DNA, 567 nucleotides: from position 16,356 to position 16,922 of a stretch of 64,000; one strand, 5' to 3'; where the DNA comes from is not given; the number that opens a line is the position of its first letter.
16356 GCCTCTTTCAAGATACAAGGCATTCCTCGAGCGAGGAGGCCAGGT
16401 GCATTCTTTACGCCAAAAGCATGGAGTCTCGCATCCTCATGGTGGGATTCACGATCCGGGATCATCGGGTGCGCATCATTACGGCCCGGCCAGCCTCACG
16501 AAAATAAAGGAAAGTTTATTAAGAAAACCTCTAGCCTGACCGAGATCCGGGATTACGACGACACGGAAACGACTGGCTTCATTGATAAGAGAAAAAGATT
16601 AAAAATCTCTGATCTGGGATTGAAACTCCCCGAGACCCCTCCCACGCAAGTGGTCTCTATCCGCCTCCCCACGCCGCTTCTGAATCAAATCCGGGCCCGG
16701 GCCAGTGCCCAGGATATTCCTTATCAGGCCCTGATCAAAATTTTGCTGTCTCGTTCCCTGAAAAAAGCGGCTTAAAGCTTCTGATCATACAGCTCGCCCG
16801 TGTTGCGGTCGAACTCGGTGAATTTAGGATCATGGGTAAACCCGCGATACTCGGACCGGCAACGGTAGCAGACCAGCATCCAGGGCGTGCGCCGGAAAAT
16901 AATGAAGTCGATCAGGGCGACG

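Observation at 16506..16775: BrnA antitoxin gene with no canonical start codon, missing from the ORF track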

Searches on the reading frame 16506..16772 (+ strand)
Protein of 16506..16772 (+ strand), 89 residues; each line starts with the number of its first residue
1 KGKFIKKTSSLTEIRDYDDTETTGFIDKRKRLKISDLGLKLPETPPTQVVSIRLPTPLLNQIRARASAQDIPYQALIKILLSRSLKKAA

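Call 4: search_protein_families(library=pfam, proteins=[window:16506-16772:+], max_evalue=1)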
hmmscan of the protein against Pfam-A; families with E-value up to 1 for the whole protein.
window:16506-16772:+ (89 aa): 1 family
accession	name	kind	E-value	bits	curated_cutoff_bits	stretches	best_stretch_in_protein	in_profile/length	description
PF12441.14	CopG_antitoxin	-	3e-11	44.3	28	1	41-83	35-78/79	CopG antitoxin of type II toxin-antitoxin system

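Call 5: find_homologous_proteins(query=window:16518-16772:+, max_evalue=0.001)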
Query window:16518-16772:+ (85 aa): 236 proteins with E <= 0.001 among 237 candidates; the best 120 are listed.
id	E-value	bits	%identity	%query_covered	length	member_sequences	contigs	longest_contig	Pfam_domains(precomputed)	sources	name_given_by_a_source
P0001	4.0e-45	168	99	100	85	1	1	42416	PF12441.15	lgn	-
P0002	1.6e-31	125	79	91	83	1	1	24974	PF12441.15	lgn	-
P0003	1.0e-30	123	74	96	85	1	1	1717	PF12441.15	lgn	-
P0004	2.5e-30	121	72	95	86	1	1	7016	PF12441.15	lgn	-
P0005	3.8e-30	121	74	78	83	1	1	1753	PF12441.15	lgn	-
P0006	1.3e-29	119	76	88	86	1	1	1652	PF12441.15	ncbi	-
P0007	1.8e-29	119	73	91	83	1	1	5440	PF12441.15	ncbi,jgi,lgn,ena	-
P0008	2.7e-29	118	75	89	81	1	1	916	PF12441.15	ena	-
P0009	4.1e-29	118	75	74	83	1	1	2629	PF12441.15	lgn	-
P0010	4.2e-29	118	74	91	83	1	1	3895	PF12441.15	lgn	-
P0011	7.6e-29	117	73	91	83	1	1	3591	PF12441.15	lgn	-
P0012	1.4e-28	116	72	88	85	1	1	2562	PF12441.15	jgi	jgi:predicted DNA binding CopG/RHH family protein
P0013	2.1e-28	115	71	91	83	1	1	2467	PF12441.15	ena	-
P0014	3.2e-28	115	73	91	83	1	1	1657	PF12441.15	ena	-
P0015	3.5e-28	115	74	91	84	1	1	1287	PF12441.15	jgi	jgi:predicted DNA binding CopG/RHH family protein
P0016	3.6e-28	115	76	85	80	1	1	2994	PF12441.15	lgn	-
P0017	4.7e-28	114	67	95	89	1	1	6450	PF12441.15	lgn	-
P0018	5.4e-28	114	70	93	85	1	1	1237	PF12441.15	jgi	-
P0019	6.4e-28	114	69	98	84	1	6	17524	PF12441.15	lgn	-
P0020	6.6e-28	114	69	88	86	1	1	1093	PF12441.15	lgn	-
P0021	7.1e-28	114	70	91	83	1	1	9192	PF12441.15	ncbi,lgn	-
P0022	9.3e-28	113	70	89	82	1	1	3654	PF12441.15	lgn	-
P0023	1.8e-27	112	64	98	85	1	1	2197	PF12441.15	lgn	-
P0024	3.6e-27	111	65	98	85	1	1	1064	PF12441.15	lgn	-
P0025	3.8e-27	111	70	89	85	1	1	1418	PF12441.15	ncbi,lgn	-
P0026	9.7e-27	110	76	73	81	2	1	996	PF12441.15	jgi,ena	-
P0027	1.2e-26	110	73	91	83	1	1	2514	PF12441.15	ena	-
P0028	1.2e-26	110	69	91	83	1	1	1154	PF12441.15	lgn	-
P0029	1.2e-26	110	69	91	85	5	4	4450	PF12441.15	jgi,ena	-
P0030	1.8e-26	109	73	91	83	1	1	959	PF12441.15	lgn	-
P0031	1.9e-26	109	70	86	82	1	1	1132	PF12441.15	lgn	-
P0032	2.8e-26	109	69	88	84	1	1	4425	PF12441.15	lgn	-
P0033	3.8e-26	108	68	91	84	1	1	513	PF12441.15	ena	-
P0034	4.0e-26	108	68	88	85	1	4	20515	PF12441.15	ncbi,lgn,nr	ncbi:hypothetical protein FBR05_10145 [Deltaproteobacteria bacterium PRO3]|nr:hypothetical protein [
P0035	4.8e-26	108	68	89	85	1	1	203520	PF12441.15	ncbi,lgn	ncbi:MAG: CopG family antitoxin [bacterium]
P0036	5.0e-26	108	68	91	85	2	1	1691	PF12441.15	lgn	-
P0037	5.1e-26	108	70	89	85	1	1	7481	PF12441.15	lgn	-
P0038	5.5e-26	108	65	95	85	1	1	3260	PF12441.15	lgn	-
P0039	5.9e-26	108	68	91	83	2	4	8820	PF12441.15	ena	-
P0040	7.4e-26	107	70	89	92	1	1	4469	PF12441.15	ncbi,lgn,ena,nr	ncbi:MAG TPA: hypothetical protein DF383_01575 [Deltaproteobacteria bacterium]|nr:hypothetical prote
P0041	8.0e-26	107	67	93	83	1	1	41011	PF12441.15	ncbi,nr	ncbi:MAG: hypothetical protein HYU99_00850 [Deltaproteobacteria bacterium]|nr:hypothetical protein [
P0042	8.4e-26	107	69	91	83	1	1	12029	PF12441.15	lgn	-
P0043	1.3e-25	106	65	92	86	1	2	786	PF12441.15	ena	-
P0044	1.8e-25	106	69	87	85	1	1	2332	PF12441.15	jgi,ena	-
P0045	3.0e-25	105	63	98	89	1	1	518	PF12441.15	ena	-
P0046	4.1e-25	105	70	91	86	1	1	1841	PF12441.15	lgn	-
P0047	4.1e-25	105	66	91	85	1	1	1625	PF12441.15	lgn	-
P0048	5.2e-25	105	69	87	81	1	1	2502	PF12441.15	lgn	-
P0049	5.9e-25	104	66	89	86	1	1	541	PF12441.15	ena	-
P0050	6.8e-25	104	65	88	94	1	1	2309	PF12441.15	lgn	-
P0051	8.6e-25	104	69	88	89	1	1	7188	PF12441.15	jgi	-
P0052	1.0e-24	104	68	91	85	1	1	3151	PF12441.15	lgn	-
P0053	1.2e-24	103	66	91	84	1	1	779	PF12441.15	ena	-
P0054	1.4e-24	103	68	88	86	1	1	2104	PF12441.15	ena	-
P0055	1.5e-24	103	72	84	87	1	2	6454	PF12441.15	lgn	-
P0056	1.6e-24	103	60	96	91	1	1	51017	PF12441.15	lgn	-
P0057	1.8e-24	103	63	99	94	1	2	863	PF12441.15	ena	-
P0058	1.9e-24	103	63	92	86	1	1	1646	PF12441.15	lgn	-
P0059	2.3e-24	103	62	92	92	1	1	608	PF12441.15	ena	-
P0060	2.5e-24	102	65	88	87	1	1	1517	PF12441.15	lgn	-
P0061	3.0e-24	102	65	91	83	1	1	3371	PF12441.15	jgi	jgi:predicted DNA binding CopG/RHH family protein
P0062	3.2e-24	102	65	91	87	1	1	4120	PF12441.15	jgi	jgi:predicted DNA binding CopG/RHH family protein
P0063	3.6e-24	102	60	96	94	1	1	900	PF12441.15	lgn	-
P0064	4.4e-24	102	69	85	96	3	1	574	PF12441.15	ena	-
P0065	4.6e-24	102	65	88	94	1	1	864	PF12441.15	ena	-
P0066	4.9e-24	101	65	87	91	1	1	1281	PF12441.15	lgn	-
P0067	5.9e-24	101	65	91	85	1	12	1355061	PF12441.15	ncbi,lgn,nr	ncbi:MAG: hypothetical protein HYS22_08105 [Deltaproteobacteria bacterium]|nr:hypothetical protein [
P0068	6.4e-24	101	68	88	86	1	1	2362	PF12441.15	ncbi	-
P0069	7.2e-24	101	66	87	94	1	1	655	PF12441.15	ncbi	-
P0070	7.5e-24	101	60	95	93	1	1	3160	PF12441.15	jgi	jgi:predicted DNA binding CopG/RHH family protein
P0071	7.6e-24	101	69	88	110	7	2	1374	PF12441.15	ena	-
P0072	9.8e-24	101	69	84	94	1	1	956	PF12441.15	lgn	-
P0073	1.0e-23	100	60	95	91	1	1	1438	PF12441.15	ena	-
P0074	1.1e-23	100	64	95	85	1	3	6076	PF12441.15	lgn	-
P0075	1.2e-23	100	62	96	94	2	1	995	PF12441.15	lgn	-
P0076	1.4e-23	100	62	91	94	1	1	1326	PF12441.15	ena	-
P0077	1.5e-23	100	68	84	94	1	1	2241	PF12441.15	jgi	-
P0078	1.6e-23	100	65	88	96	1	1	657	PF12441.15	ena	-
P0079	2.0e-23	100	66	84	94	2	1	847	PF12441.15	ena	-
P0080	2.1e-23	99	64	89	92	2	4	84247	PF12441.15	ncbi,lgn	-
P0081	2.1e-23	99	66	82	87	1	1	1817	PF12441.15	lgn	-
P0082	2.4e-23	99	65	88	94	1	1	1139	PF12441.15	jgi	jgi:predicted DNA binding CopG/RHH family protein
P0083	2.7e-23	99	63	88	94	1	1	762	PF12441.15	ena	-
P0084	2.8e-23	99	66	91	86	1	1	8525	PF12441.15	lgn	-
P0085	2.9e-23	99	66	84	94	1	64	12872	PF12441.15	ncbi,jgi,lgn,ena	-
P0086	3.0e-23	99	61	98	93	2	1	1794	PF12441.15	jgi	-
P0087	3.0e-23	99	66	84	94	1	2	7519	PF12441.15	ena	-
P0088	3.2e-23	99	65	93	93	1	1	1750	PF12441.15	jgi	jgi:predicted DNA binding CopG/RHH family protein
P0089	3.2e-23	99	63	84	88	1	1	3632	PF12441.15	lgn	-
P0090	3.2e-23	99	67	89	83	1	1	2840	PF12441.15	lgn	-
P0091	3.9e-23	99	64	85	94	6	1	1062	PF12441.15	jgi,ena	jgi:hypothetical protein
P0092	4.1e-23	99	63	89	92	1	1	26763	PF12441.15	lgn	-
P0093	4.4e-23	98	66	86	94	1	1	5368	PF12441.15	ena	-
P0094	4.6e-23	98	64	86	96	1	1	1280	PF12441.15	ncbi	-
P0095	4.9e-23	98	65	88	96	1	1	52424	PF12441.15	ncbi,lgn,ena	-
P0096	5.0e-23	98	61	91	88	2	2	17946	PF12441.15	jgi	jgi:hypothetical protein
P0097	5.7e-23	98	65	84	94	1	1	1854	PF12441.15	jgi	-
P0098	5.7e-23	98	65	84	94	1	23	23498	PF12441.15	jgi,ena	-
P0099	5.7e-23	98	65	84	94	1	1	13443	PF12441.15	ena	-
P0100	5.7e-23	98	65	84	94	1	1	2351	PF12441.15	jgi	-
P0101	5.8e-23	98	65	84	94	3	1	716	PF12441.15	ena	-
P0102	6.6e-23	98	55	96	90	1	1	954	PF12441.15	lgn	-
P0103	7.3e-23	98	65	84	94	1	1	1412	PF12441.15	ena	-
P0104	7.6e-23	98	65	88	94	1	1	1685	PF12441.15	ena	-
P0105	7.8e-23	98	65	87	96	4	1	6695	PF12441.15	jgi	jgi:hypothetical protein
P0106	7.8e-23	98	65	88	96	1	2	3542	PF12441.15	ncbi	-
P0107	8.2e-23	98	63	88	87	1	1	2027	PF12441.15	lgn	-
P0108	8.5e-23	98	59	98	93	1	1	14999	PF12441.15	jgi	jgi:predicted DNA binding CopG/RHH family protein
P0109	8.9e-23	97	60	96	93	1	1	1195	PF12441.15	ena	-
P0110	1.1e-22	97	61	93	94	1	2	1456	PF12441.15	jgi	jgi:predicted DNA binding CopG/RHH family protein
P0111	1.1e-22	97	59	96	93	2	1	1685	PF12441.15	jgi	jgi:predicted DNA binding CopG/RHH family protein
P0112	1.1e-22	97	58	98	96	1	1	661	PF12441.15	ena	-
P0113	1.1e-22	97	56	96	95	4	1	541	PF12441.15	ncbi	-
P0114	1.1e-22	97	61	93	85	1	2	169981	PF12441.15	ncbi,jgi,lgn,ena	-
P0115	1.2e-22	97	61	88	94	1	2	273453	PF12441.15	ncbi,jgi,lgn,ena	-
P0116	1.2e-22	97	61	93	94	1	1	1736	PF12441.15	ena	-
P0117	1.3e-22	97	64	91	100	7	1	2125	PF12441.15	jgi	jgi:predicted DNA binding CopG/RHH family protein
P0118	1.3e-22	97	60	96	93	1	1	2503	PF12441.15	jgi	-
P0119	1.4e-22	97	61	96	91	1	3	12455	PF12441.15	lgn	-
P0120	1.4e-22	97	63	84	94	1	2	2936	PF12441.15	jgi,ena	-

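Call 7: find_encoding_contigs(protein=P0001, flank=10000, max_places=6)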
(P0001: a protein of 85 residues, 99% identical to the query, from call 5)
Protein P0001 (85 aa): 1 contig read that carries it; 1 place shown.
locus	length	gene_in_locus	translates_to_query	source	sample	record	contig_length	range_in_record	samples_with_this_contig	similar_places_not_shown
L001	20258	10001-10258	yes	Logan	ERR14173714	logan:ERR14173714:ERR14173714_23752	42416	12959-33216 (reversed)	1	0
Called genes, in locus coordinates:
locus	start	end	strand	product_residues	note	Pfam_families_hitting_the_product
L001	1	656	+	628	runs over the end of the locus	-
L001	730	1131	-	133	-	PF13564:DoxX_2 (weak)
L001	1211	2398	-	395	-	-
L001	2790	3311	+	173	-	PF03942:DTW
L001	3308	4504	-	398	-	PF07884:VKOR, PF13462:Thioredoxin_4, PF01323:DSBA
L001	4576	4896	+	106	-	-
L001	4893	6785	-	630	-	PF03190:Thioredox_DsbH, PF07221:GlcNAc_2-epim (faint)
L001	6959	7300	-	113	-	-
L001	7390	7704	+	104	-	PF12823:DUF3817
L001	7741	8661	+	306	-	-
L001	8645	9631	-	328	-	PF02621:VitK2_biosynth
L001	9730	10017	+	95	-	PF04365:BrnT_toxin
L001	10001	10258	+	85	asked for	PF12441:CopG_antitoxin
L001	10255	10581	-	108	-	-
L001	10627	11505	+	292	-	PF01259:SAICAR_synt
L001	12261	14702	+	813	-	-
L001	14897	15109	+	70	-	-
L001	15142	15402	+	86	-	PF02604:PhdYeFM_antitox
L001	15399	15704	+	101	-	PF05016:ParE_toxin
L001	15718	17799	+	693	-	PF00912:Transgly, PF00905:Transpeptidase, PF06832:BiPBP_C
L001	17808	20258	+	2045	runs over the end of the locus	PF13205:Big_5 (weak), PF01835:MG2, PF17962:bMG6 (weak), PF07703:A2M_BRD, PF00207:A2M (faint), PF17973:bMG10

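Call 27: find_homologous_proteins(query=L001:9730-10014:+, max_evalue=0.001)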
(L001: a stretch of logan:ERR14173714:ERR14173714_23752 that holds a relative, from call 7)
Query L001:9730-10014:+ (95 aa): 321 proteins with E <= 0.001 among 321 candidates; the best 120 are listed.
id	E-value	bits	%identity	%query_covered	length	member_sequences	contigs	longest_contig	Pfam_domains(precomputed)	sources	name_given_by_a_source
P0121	2.0e-50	186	100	91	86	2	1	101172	PF04365.20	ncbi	-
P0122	2.1e-40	154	73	99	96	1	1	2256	PF04365.20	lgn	-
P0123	6.0e-40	153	73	98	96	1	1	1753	PF04365.20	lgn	-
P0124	1.4e-39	151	71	98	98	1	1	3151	PF04365.20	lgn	-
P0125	1.8e-39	151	70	99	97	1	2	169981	PF04365.20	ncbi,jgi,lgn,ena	-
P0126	3.3e-39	150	69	98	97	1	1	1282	PF04365.20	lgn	-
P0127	7.1e-39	149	71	98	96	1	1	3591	PF04365.20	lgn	-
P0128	1.1e-38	149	70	99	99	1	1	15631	PF04365.20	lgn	-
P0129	1.9e-38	148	68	97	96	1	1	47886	PF04365.20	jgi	jgi:uncharacterized DUF497 family protein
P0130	2.1e-38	148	70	98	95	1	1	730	PF04365.20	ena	-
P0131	2.6e-38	147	73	97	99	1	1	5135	PF04365.20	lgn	-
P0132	2.6e-38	147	73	97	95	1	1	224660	PF04365.20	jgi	jgi:uncharacterized DUF497 family protein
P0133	2.7e-38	147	72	97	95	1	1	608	PF04365.20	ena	-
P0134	4.0e-38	147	69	98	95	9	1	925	PF04365.20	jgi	jgi:hypothetical protein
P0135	4.3e-38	147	70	98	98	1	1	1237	PF04365.20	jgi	-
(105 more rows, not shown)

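Call 29: find_encoding_contigs(protein=P0121, flank=10000, max_places=6)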
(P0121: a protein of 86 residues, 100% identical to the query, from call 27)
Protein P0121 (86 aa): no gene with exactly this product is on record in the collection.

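Call 36: search_solved_structures(query=L001:9730-10014:+, max_evalue=0.01, show_alignments=2)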
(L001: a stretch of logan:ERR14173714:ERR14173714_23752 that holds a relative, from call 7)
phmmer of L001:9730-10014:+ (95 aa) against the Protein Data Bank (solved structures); distinct sequences matched with E-value up to 0.01: 1.
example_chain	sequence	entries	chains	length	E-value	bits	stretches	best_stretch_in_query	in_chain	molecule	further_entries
7vd7_A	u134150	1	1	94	5e-05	26.6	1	5-93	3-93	toxin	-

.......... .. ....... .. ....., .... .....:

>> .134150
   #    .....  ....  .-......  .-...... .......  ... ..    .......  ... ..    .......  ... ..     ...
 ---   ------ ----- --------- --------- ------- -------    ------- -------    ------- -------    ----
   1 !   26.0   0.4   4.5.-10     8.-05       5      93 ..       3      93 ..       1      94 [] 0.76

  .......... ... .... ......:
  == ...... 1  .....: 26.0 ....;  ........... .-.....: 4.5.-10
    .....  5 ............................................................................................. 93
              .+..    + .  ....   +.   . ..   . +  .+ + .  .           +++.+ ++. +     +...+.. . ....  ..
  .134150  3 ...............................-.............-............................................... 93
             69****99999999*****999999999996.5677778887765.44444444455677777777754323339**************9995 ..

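Call 43: find_related_loci(query=A3, collection=genome_contigs, flank=1500)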
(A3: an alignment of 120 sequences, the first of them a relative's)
Query A3 (85 aa) in genome_contigs; peptide patterns used: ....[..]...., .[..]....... (x = any residue, [..] = any of these).
106 stretches matched a pattern; 92 encode a relative of the query (tblastn E <= 1e-3); the best 80 are kept; 80 distinct loci.
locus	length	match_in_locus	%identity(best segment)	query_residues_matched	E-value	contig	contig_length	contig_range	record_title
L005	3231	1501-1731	69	9-85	2e-31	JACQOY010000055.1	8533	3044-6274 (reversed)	MAG: Deltaproteobacteria bacterium isolate NC_groundwater_1293_Ag_S-0.2um_53_32 S_p2_S4_coassembly_k141_691716, whole ge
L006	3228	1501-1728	68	9-84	2e-31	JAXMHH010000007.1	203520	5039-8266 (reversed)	MAG: bacterium isolate STL-UBA1 C1.96.fa-7, whole genome shotgun sequence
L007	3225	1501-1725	65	9-83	2e-29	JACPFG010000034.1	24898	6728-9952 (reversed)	MAG: Deltaproteobacteria bacterium isolate NC_groundwater_355_Ag_B-0.1um_58_8 GD18-4_B1_scaffold_229783, whole genome sh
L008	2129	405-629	65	9-83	2e-29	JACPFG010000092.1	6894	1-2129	MAG: Deltaproteobacteria bacterium isolate NC_groundwater_355_Ag_B-0.1um_58_8 GD18-4_B1_scaffold_800883, whole genome sh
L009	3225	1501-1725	65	9-83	4e-29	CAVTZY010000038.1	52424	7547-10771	MAG: Terriglobia bacterium isolate MFD04408.bin.2.106 genome assembly, contig: contig_48196, whole genome shotgun sequen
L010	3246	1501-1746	60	2-83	4e-29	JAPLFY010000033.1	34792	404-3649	MAG: Proteobacteria bacterium isolate LacPavin_0920_SED3_MAG_51_70 LacPavin_0920_SED3_scaffold_675179, whole genome shot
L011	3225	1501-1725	65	8-82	3e-29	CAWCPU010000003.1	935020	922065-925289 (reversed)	MAG: uncultured delta proteobacterium isolate MFD04944.bin.3.280 genome assembly, contig: contig_40863, whole genome sho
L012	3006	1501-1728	64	8-83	3e-29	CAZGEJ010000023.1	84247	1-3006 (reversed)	MAG TPA_asm: uncultured Candidatus Binatia bacterium isolate binchicken_co319_203 genome assembly, contig: NODE_394_leng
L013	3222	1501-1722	68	10-83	5e-29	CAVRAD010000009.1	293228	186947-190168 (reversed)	MAG: uncultured Acidobacteriota bacterium isolate MFD00032.bin.2.131 genome assembly, contig: contig_25855, whole genome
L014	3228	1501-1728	63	8-83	8e-29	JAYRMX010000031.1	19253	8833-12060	MAG: Myxococcota bacterium isolate XM2_XAASGE4bin.13 k141_97744, whole genome shotgun sequence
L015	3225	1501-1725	65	9-83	7e-29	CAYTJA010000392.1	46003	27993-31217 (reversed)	MAG TPA_asm: uncultured Spirochaetales bacterium isolate binchicken_co165_146 genome assembly, contig: k141_1810101, who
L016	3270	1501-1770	59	1-83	9e-29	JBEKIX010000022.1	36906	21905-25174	MAG: Acidobacteriota bacterium isolate SPRUCE 30 SPRUCE_30_22, whole genome shotgun sequence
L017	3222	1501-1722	64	9-82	1e-28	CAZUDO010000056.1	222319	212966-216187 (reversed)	MAG TPA_asm: uncultured Candidatus Binatia bacterium isolate binchicken_co165_346 genome assembly, contig: k141_288311,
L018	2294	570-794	63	9-83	3e-28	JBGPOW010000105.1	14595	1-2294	MAG: Candidatus Binatia bacterium isolate OBJ2_061818_050_29 k141_2242605_length_14595_cov_24.4146, whole genome shotgun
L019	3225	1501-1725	67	9-83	3e-28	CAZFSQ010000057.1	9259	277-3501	MAG TPA_asm: uncultured Oligoflexales bacterium isolate SRP150892_co2_109 genome assembly, contig: NODE_11460_length_925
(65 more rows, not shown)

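Call 66: search_protein_families(library=ncbifam, proteins=[P0001, P0241, P0121], max_evalue=0.01)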
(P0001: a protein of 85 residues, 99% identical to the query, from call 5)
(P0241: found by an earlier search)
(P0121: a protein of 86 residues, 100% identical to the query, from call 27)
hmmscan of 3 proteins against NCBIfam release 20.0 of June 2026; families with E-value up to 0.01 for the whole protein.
P0001 (85 aa): 1 family
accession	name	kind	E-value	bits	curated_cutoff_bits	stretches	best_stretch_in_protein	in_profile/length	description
NF047399.1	BrnA_antitoxin_add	equivalog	5.7e-06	26.4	60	1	40-81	30-70/70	type II toxin-antitoxin system BrnA family antitoxin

P0241 (95 aa): 0 families

P0121 (86 aa): 0 families

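Call 68: search_solved_structures(query=A3, max_evalue=1, show_alignments=1)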
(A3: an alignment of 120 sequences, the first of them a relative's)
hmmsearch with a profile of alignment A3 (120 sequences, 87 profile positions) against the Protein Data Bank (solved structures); distinct sequences matched with E-value up to 1: 2.
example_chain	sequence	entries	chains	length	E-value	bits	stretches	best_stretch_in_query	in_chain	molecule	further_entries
6wqn_K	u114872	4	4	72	0.42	13.6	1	1-66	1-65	50S ribosomal protein L29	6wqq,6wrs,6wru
6gyg_A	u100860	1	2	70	0.82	12.7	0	47-82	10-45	Transcription regulator Reg576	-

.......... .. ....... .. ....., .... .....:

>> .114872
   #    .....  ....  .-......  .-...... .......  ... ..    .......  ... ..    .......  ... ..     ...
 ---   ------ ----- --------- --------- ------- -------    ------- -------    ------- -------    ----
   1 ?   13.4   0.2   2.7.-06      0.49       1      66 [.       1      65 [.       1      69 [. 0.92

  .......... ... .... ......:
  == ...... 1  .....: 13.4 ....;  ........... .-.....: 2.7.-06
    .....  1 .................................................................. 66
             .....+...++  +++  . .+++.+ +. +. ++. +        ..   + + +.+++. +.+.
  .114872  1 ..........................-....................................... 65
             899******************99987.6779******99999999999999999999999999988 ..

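Call 76: predict_structure(alignment_id=A3)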
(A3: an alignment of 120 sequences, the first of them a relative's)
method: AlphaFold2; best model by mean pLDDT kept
length: 85 residues; sequences in the alignment: 120
mean_pLDDT: 78.2   pTM: 0.40
mean pLDDT of the five models: 78.2, 77.1, 76.7, 76.2, 75.6
residues with pLDDT >= 90: 26; 70-90: 35; 50-70: 22; < 50: 2
segments of 3 or more residues with pLDDT < 50: none
pLDDT, mean of each block of 10 residues (from residue 1): 55 69 74 77 71 92 94 91 85
secondary structure, 60 per line:
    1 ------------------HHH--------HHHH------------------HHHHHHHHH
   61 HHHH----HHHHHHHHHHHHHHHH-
elements in order: H30-33 H52-64 H69-84
